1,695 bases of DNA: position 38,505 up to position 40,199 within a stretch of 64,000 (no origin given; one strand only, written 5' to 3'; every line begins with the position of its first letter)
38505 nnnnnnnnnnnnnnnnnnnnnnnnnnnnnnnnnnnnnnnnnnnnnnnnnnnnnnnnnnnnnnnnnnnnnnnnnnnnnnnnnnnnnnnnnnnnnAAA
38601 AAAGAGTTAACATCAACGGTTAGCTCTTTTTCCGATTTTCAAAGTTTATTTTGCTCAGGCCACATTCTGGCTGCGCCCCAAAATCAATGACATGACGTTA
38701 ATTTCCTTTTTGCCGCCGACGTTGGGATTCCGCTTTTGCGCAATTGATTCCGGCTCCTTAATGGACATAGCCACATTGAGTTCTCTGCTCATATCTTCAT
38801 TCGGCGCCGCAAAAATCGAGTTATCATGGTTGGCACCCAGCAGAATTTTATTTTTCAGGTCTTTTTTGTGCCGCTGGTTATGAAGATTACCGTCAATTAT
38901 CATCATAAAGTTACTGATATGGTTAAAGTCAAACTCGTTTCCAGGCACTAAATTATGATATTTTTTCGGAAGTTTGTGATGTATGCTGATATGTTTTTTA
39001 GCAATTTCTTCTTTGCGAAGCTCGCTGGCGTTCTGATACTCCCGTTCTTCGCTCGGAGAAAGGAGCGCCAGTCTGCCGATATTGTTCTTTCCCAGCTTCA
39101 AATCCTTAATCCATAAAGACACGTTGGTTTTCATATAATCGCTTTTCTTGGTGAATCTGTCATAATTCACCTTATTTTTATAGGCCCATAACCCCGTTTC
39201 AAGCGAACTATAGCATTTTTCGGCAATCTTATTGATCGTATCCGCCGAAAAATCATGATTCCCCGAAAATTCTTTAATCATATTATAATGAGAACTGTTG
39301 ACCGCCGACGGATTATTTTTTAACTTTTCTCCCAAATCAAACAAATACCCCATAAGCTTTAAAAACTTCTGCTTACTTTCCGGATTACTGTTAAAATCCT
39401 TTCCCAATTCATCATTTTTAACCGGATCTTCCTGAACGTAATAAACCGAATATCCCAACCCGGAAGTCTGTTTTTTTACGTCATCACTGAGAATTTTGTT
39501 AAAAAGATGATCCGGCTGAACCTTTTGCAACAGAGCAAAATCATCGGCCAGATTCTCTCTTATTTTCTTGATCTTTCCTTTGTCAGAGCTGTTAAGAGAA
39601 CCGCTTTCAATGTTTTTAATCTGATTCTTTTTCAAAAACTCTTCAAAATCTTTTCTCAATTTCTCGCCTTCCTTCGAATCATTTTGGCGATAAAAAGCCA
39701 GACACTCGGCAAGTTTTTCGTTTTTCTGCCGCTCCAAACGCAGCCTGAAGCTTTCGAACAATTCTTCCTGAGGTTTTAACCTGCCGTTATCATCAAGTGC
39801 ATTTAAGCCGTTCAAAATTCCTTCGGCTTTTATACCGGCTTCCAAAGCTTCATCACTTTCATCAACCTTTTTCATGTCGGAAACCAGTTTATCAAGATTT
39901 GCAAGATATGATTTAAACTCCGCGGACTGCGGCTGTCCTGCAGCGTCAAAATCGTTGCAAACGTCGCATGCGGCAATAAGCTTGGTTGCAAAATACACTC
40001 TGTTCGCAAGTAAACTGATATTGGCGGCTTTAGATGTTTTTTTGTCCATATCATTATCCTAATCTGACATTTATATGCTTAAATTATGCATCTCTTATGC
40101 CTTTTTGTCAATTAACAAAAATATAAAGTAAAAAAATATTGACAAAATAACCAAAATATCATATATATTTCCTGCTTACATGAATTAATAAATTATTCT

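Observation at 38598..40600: AT-rich islet between lpxK and an aldo-keto reductase: orphan protein with AHH/HNH-like nuclease C-terminus plus divergent small orphan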

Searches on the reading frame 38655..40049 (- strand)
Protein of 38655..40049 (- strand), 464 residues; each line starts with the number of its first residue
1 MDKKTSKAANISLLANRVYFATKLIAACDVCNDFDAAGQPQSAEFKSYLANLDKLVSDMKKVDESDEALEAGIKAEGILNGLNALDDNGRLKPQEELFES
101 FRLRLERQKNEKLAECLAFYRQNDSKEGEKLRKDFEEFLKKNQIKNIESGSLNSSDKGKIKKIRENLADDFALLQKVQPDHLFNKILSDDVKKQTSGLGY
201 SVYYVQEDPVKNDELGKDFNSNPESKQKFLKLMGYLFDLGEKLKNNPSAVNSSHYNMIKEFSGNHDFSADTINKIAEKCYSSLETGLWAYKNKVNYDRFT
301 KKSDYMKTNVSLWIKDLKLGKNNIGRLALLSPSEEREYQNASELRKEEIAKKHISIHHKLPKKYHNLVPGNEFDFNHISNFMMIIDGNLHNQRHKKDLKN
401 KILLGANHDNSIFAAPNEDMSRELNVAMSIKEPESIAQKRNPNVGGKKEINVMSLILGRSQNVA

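Call 4: search_protein_families(library=pfam, proteins=[window:38655-40049:-], max_evalue=10)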
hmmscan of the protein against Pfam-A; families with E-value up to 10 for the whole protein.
window:38655-40049:- (464 aa): 2 families
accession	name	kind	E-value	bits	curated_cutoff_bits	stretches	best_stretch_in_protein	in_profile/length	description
PF00213.23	OSCP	-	0.027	15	22.3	1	44-145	38-135/172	ATP synthase delta (OSCP) subunit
PF15477.11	SMAP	-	0.17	13.1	29.5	1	218-238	5-25/75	Small acidic protein family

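Call 5: search_protein_families(library=ncbifam, proteins=[window:38655-40049:-], max_evalue=10)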
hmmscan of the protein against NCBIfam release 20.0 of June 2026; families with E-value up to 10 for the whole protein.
window:38655-40049:- (464 aa): 0 families

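Call 6: search_protein_families(library=padloc, proteins=[window:38655-40049:-], max_evalue=10)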
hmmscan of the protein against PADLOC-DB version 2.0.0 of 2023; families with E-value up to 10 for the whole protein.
window:38655-40049:- (464 aa): 0 families

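Call 7: search_solved_structures(query=window:38655-40049:-, max_evalue=10)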
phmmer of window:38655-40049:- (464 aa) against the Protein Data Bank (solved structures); distinct sequences matched with E-value up to 10: 5.
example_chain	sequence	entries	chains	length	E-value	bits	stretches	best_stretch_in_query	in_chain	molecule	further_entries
6rd4_X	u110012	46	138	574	0.39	13.2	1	27-93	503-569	ATP synthase subunit beta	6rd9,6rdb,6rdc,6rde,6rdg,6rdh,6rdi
7m8q_A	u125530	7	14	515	0.57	12.6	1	182-248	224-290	Methane monooxygenase component A alpha chain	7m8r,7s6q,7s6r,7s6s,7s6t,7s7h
6vk4_A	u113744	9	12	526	0.59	12.6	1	182-248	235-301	Methane monooxygenase component A alpha chain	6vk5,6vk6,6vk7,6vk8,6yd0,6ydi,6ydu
1mhy_D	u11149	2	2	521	0.59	12.6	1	182-248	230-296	METHANE MONOOXYGENASE HYDROXYLASE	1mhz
6d7k_A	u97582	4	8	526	1.1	11.8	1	182-248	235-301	Methane monooxygenase hydroxylase, MmoX1 | Methane monooxygenase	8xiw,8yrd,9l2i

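Call 8: find_homologous_proteins(query=window:38655-40049:-, max_evalue=0.01)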
Query window:38655-40049:- (464 aa): 8 proteins with E <= 0.01 among 8000 candidates.
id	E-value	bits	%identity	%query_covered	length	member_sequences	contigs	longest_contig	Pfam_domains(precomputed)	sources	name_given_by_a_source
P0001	0.0e+0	1016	100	100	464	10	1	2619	-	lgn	-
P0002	1.8e-108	382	45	97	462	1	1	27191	-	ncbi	-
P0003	4.5e-105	371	45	95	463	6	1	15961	-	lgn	-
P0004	2.9e-104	368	44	95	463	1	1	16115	-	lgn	-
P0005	9.4e-101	356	44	93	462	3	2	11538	-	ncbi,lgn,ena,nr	ncbi:MAG TPA: hypothetical protein DIC64_00840 [Alphaproteobacteria bacterium]|nr:hypothetical prote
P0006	4.4e-98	348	43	95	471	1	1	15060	-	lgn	-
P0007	1.1e-97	346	44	94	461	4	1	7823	-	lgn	-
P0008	5.9e-95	337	44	95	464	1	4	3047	-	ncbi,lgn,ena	-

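Call 13: find_encoding_contigs(protein=P0002, flank=8000, max_places=3)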
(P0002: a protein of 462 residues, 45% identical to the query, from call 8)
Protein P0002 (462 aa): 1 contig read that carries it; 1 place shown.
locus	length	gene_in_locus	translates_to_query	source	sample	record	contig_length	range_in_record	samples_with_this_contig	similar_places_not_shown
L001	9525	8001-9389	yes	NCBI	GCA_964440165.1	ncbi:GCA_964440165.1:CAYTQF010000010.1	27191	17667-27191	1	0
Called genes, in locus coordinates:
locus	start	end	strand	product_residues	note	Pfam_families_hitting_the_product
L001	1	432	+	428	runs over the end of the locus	-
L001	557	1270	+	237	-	-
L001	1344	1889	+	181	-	-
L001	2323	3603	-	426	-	-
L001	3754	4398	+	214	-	PF12802:MarR_2 (faint), PF12840:HTH_20 (weak), PF01022:HTH_5 (weak), PF01978:TrmB (faint), PF13463:HTH_27 (faint)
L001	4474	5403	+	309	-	PF01545:Cation_efflux, PF16916:ZT_dimer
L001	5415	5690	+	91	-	PF02583:Trns_repr_metal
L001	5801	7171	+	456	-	PF03315:SDH_beta, PF03313:SDH_alpha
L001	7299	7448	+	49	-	PF13978:DUF4223 (weak)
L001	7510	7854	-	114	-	-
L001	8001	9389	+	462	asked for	-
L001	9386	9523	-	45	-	?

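Call 14: find_encoding_contigs(protein=P0005, flank=8000, max_places=3)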
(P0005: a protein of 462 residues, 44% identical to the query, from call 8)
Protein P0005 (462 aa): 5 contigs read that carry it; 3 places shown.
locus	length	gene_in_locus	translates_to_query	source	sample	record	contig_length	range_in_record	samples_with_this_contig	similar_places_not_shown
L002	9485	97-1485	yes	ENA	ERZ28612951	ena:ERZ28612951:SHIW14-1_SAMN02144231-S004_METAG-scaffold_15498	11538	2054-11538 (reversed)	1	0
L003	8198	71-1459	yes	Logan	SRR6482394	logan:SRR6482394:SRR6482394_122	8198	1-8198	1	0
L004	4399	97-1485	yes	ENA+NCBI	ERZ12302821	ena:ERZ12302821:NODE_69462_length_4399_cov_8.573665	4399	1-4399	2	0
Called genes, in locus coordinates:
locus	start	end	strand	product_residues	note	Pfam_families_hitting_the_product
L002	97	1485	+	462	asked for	-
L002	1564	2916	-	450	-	-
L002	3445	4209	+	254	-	PF04335:VirB8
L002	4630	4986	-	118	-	-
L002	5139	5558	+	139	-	-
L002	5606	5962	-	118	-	PF01638:HxlR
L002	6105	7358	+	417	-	PF03349:Toluene_X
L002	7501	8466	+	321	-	PF01210:NAD_Gly3P_dh_N, PF07479:NAD_Gly3P_dh_C, PF20618:GPD_NAD_C_bact (weak)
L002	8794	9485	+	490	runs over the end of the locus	PF01336:tRNA_anti-codon, PF01409:tRNA-synt_2d (faint), PF00152:tRNA-synt_2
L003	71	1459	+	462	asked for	-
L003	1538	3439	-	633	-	-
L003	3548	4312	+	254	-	PF04335:VirB8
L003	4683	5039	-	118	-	-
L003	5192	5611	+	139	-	-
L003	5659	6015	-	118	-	PF01638:HxlR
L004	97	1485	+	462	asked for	-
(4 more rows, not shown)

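Call 16: find_encoding_contigs(protein=P0003, flank=8000, max_places=2)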
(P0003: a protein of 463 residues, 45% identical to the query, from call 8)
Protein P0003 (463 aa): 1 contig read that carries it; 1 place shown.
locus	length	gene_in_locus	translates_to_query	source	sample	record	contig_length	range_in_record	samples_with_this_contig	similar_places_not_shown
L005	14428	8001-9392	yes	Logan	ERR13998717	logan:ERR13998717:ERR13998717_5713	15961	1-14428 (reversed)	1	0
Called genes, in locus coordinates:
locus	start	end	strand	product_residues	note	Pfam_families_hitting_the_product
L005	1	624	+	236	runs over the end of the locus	-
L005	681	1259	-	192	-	PF00300:His_Phos_1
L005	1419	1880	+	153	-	-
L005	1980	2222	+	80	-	-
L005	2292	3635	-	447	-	-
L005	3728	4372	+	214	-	PF12802:MarR_2 (faint), PF12840:HTH_20 (weak), PF01022:HTH_5, PF01978:TrmB (faint), PF13463:HTH_27 (faint)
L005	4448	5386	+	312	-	PF01545:Cation_efflux, PF16916:ZT_dimer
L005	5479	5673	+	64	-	PF02583:Trns_repr_metal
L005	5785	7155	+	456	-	PF03315:SDH_beta, PF03313:SDH_alpha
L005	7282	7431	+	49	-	PF13978:DUF4223 (weak)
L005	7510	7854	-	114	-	-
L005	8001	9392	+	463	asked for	-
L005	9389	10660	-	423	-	PF03702:AnmK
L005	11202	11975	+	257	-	PF02348:CTP_transf_3, PF12804:NTP_transf_3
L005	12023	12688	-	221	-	PF00702:Hydrolase, PF13419:HAD_2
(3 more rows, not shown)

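Call 17: find_encoding_contigs(protein=P0006, flank=8000, max_places=2)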
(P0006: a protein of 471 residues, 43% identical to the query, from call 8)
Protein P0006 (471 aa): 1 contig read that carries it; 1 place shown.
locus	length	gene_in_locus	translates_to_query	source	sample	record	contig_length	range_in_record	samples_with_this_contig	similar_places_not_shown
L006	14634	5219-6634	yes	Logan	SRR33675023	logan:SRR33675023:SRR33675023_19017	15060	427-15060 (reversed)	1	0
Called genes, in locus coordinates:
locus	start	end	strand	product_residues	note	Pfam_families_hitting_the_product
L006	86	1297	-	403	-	PF04748:Polysacc_deac_2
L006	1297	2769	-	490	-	PF01336:tRNA_anti-codon, PF01409:tRNA-synt_2d (faint), PF00152:tRNA-synt_2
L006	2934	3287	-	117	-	-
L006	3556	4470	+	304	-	-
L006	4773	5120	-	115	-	-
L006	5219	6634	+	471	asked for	-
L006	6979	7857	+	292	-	PF01145:Band_7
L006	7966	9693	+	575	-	PF00664:ABC_membrane, PF00005:ABC_tran, PF02463:SMC_N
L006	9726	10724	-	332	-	PF03255:ACCA, PF01039:Carboxyl_trans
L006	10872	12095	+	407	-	-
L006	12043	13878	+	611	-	PF00496:SBP_bac_5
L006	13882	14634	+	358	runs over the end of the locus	PF00528:BPD_transp_1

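Call 20: find_related_loci(query=A1, collection=genome_contigs, flank=6000)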
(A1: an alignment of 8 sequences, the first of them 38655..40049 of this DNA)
Query A1 (464 aa) in genome_contigs; peptide patterns used: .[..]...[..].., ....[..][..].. (x = any residue, [..] = any of these).
531 stretches matched a pattern; 5 encode a relative of the query (tblastn E <= 1e-3); 5 distinct loci.
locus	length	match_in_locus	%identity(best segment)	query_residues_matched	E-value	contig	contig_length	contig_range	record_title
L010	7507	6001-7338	45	3-453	2e-115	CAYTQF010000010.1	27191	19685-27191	MAG TPA_asm: uncultured Azospirillaceae bacterium isolate SRP199465_co2_47 genome assembly, contig: NODE_4614_length_271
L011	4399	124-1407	44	11-440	2e-110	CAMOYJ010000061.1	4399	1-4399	MAG: uncultured Alphaproteobacteria bacterium isolate SRR873604_bin.135_metaWRAP_v1.3_MAG genome assembly, contig: NODE_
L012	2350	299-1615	44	1-440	4e-110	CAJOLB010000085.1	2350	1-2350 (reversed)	uncultured Alphaproteobacteria bacterium isolate Reindeer_2_mag_112 genome assembly, contig: scaffold_68372, whole genom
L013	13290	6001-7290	41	8-440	1e-95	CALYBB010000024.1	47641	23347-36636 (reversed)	MAG: uncultured Alphaproteobacteria bacterium isolate E04__bin174 genome assembly, contig: E04__k127_7816102, whole geno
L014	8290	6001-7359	37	8-464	1e-93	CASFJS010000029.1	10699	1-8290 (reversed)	uncultured proteobacterium isolate B35_L4_330330_idba_bin.27 genome assembly, contig: B35_L4_330330_idba_bin.27.fa_scaff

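Call 23: search_protein_representatives(alignment_id=A1)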
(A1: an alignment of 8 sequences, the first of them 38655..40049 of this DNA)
Query: 8 sequences, 464 profile positions. Proteins with E-value up to 0.001 (for the whole library): 26; up to 1e-10: 17; up to 1e-30: 13. The best 26 are listed.
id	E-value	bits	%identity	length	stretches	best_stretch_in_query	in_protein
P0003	4.7e-235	797.0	-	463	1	2-464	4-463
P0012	2.2e-157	540.9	-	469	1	7-446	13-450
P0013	4.2e-105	368.6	-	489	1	16-450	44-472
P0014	3.8e-95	335.7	-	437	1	12-448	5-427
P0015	2.3e-93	329.9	-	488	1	8-445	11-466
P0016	4.7e-90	319.0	-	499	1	10-456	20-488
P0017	3.5e-88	312.8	-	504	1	8-395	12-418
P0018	7.2e-88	311.7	-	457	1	8-452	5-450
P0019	3.9e-79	283.0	-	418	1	133-452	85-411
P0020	1.5e-76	274.4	-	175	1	288-463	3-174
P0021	1.5e-71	257.9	-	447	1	6-442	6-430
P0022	2.3e-62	227.7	-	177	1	209-369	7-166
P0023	4.1e-36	141.1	-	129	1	349-453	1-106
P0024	2.3e-26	109.0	-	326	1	4-318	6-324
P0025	5.9e-12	61.5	-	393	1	153-390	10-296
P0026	5.4e-11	58.3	-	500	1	154-370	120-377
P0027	7.6e-11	57.8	-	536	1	153-413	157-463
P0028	2.0e-10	56.4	-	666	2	153-244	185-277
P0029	1.6e-09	53.5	-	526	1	151-417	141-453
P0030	3.9e-08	48.9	-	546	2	153-255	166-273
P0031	5.3e-08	48.4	-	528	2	49-415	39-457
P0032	5.3e-07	45.1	-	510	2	115-354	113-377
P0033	6.6e-07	44.8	-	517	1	155-390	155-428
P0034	3.6e-05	39.1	-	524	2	154-259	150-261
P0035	1.6e-04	36.9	-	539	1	155-394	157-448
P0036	6.3e-04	35.0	-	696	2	153-243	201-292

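Call 24: search_protein_families(library=pfam, proteins=[P0025, P0026, P0027, P0028, P0029, P0030, P0031, P0032, P0033, P0036], max_evalue=1)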
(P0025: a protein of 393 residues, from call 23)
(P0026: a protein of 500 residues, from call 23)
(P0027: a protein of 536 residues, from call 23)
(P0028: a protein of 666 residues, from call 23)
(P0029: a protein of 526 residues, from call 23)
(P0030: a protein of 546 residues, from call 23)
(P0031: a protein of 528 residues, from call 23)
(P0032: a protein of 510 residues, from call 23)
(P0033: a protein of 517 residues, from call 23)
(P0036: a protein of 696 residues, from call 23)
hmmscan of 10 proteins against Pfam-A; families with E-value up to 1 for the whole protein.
P0025 (393 aa): 4 families
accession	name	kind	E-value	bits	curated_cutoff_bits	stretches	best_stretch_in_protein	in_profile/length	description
PF12883.13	DUF3828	-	0.027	15.1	26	1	147-209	21-84/125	Protein of unknown function (DUF3828)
PF21793.2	DUF6877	-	0.091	12.7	24.4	1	239-262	3-26/53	Family of unknown function (DUF6877)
PF19121.6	DUF5805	-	0.096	13.5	28.5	1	32-66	33-67/67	Family of unknown function (DUF5805)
PF20277.3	CTD11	-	0.31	12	27.7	0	80-132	53-103/138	C-terminal domain 11 of the ABC-three component (ABC-3C) systems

P0026 (500 aa): 1 family
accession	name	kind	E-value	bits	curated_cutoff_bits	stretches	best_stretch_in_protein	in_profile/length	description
PF07876.18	Dabb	-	0.15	13.2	25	0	451-488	47-84/96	Stress responsive A/B Barrel Domain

P0027 (536 aa): 0 families

P0028 (666 aa): 0 families

P0029 (526 aa): 4 families
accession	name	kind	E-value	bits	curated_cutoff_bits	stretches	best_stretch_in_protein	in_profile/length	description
PF10674.14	Ycf54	-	0.01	16.5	25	1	451-509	8-66/92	Ycf54 protein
PF08579.17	RPM2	-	0.018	15.9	27.6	1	59-161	14-107/119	Mitochondrial ribonuclease P subunit (RPM2)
PF09078.16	CheY-binding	-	0.018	15.5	24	1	24-71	3-50/63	CheY binding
PF08815.15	Nuc_rec_co-act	-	0.21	11.9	27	1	260-269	26-35/49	Nuclear receptor coactivator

P0030 (546 aa): 2 families
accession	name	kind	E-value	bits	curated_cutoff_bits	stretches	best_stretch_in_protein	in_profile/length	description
PF04119.17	HSP9_HSP12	-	0.036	14.9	26.3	0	117-171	4-50/59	Heat shock protein 9/12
PF00730.31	HhH-GPD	-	0.1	13.4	26.2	0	17-46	26-55/108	HhH-GPD superfamily base excision DNA repair protein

P0031 (528 aa): 1 family
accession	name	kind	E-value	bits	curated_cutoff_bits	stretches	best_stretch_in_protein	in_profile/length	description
PF21356.2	Vps27_GAT-like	-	0.15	12.8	27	0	467-491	41-65/71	Vacuolar protein sorting-associated protein 27, GAT-like domain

P0032 (510 aa): 1 family
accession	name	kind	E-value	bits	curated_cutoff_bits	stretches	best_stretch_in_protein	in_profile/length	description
PF03648.19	Glyco_hydro_67N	-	0.19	12.4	24.3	1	406-466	16-74/120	Glycosyl hydrolase family 67 N-terminus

P0033 (517 aa): 1 family
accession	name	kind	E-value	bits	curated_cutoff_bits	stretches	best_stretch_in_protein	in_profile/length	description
PF08815.15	Nuc_rec_co-act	-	0.18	12.1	27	1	267-283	24-40/49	Nuclear receptor coactivator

P0036 (696 aa): 3 families
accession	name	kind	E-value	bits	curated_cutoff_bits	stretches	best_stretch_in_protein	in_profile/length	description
PF12152.13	eIF_4G1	-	0.061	13.9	27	0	527-555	13-41/70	Eukaryotic translation initiation factor 4G1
PF18532.6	DUF5621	-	0.062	13.5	25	0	517-553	7-43/139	Domain of unknown function (DUF5621)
PF20222.3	DUF6581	-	0.35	10.2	27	0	340-393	60-112/401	Family of unknown function (DUF6581)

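Call 27: predict_structure(alignment_id=A1)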
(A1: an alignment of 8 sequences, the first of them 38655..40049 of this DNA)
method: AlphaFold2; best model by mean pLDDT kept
length: 464 residues; sequences in the alignment: 8
mean_pLDDT: 68.7   pTM: 0.42
mean pLDDT of the five models: 68.7, 66.9, 65.9, 63.4, 61.2
residues with pLDDT >= 90: 63; 70-90: 228; 50-70: 49; < 50: 124
segments of 3 or more residues with pLDDT < 50: 1-5, 199-209, 211-218, 359-380, 387-464
pLDDT, mean of each block of 10 residues (from residue 1): 47 86 90 86 89 90 82 89 87 90 90 85 71 87 78 76 82 78 84 66 35 46 70 89 90 87 71 78 74 75 89 89 78 76 73 59 40 42 52 33 27 32 32 45 33 30 24
secondary structure, 60 per line:
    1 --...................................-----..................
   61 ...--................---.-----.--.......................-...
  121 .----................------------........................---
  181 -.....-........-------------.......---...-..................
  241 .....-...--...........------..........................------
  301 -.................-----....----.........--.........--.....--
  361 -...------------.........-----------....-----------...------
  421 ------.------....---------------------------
elements in order: H3-37 H43-63 H66-81 H94-116 H118-121 H126-141 H154-177 H182-186 H188-195 H209-215 H223-245 H252-262 H269-294 H302-318 H324-327 H332-340 H343-351 E354-358 E381-385 H397-400 E412-414 H434-437

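Call 28: find_homologous_proteins(query=A3, max_evalue=0.001)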
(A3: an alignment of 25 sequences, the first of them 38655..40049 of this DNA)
Query A3 (25 sequences) (464 aa, profile of the alignment): 12 proteins with E <= 0.001 among 8000 candidates.
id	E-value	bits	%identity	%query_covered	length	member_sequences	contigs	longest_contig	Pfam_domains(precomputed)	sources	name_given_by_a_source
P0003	1.5e-152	527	45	95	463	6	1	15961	-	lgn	-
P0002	1.2e-151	524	45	97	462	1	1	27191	-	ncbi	-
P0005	2.5e-151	523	44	93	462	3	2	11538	-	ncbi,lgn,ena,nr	ncbi:MAG TPA: hypothetical protein DIC64_00840 [Alphaproteobacteria bacterium]|nr:hypothetical prote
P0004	1.6e-149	517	44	95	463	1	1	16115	-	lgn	-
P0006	6.4e-148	512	43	95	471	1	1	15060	-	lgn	-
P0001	4.2e-139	483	100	100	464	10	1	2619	-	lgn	-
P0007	1.5e-138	481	44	94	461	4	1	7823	-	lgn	-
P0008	3.1e-138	480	44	95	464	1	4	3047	-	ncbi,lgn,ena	-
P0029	7.5e-134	466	25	66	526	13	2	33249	-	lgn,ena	-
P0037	5.6e-123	430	23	44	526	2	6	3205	-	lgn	-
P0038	1.5e-122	428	23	44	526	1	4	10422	-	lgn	-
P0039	8.8e-118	413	22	56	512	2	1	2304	-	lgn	-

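Call 36: find_encoding_contigs(protein=P0029, flank=8000, max_places=4)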
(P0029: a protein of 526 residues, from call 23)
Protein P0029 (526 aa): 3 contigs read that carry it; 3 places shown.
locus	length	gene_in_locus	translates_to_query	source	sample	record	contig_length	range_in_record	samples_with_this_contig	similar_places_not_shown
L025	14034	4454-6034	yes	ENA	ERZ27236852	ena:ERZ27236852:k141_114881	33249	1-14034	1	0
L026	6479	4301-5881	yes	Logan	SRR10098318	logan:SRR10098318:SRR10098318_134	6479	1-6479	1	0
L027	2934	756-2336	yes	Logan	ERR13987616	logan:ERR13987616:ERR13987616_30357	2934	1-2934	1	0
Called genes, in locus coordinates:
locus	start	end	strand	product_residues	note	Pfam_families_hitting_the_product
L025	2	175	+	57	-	?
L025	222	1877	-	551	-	PF12804:NTP_transf_3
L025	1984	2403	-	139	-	-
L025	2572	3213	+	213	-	PF01144:CoA_trans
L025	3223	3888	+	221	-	PF01144:CoA_trans, PF13336:AcetylCoA_hyd_C (weak)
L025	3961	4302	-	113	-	-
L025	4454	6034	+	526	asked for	-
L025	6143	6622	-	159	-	PF00380:Ribosomal_S9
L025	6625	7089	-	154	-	PF00572:Ribosomal_L13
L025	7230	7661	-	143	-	PF00293:NUDIX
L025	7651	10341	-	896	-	PF01624:MutS_I, PF05188:MutS_II, PF05192:MutS_III, PF05190:MutS_IV, PF00488:MutS_V, PF27441:MutS_C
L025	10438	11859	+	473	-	PF00512:HisKA, PF02518:HATPase_c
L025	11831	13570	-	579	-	PF00753:Lactamase_B, PF12706:Lactamase_B_2, PF22505:RNase_J_b_CASP, PF07521:RMMBL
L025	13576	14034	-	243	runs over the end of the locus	PF03099:BPL_LplA_LipB, PF02237:BPL_C (weak)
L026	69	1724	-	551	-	PF12804:NTP_transf_3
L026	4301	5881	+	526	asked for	-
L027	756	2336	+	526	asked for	-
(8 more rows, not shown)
